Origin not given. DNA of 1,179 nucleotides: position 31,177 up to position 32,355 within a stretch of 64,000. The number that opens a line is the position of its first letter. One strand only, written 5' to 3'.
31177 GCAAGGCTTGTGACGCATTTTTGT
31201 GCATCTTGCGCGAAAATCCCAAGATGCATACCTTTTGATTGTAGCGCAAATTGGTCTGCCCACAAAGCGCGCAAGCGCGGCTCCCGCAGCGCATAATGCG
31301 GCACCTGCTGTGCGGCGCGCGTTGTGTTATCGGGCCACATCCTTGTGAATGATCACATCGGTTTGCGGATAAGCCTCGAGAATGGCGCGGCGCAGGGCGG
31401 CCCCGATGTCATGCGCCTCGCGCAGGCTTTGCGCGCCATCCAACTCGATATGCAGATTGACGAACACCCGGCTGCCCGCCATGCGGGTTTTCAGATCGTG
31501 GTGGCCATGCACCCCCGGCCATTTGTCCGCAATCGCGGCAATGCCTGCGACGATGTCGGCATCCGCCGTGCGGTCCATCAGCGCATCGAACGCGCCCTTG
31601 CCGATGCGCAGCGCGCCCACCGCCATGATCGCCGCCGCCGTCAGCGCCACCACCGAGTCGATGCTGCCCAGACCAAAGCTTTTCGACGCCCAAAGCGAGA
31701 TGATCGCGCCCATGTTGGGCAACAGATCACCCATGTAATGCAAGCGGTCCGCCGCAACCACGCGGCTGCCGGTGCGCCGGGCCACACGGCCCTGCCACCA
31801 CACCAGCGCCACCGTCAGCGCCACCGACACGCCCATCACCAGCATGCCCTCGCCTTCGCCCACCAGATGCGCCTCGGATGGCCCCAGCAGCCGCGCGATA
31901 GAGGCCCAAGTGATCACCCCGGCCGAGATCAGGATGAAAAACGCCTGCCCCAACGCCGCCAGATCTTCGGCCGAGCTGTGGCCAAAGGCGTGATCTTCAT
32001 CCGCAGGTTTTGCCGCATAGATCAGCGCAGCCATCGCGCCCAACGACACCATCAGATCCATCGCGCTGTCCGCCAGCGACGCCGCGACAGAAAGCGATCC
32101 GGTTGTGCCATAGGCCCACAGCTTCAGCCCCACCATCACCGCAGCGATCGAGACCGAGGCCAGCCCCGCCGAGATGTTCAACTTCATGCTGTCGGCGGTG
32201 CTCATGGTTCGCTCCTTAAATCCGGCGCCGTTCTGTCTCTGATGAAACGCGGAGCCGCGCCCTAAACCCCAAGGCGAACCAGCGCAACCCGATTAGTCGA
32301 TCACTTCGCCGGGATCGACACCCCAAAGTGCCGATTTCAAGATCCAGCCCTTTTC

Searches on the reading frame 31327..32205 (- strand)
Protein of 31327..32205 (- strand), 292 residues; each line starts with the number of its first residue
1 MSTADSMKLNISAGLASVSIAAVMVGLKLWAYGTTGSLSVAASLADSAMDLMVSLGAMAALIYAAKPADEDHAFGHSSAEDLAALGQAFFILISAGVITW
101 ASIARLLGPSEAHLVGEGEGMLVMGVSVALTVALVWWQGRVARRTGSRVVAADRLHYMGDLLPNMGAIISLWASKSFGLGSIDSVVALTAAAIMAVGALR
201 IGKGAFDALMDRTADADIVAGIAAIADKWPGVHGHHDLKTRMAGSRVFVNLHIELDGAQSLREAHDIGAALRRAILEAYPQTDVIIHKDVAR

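Call 12: search_protein_families(library=pfam, proteins=[window:31327-32205:-])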
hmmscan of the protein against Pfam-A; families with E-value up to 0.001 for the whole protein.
window:31327-32205:- (292 aa): 2 families
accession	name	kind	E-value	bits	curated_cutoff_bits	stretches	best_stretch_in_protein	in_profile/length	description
PF01545.26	Cation_efflux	-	2.5e-30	106.2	26.6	1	16-210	3-198/198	Cation efflux family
PF16916.11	ZT_dimer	-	6.3e-20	71.4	26.7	1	215-287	2-74/78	Dimerisation domain of Zinc Transporter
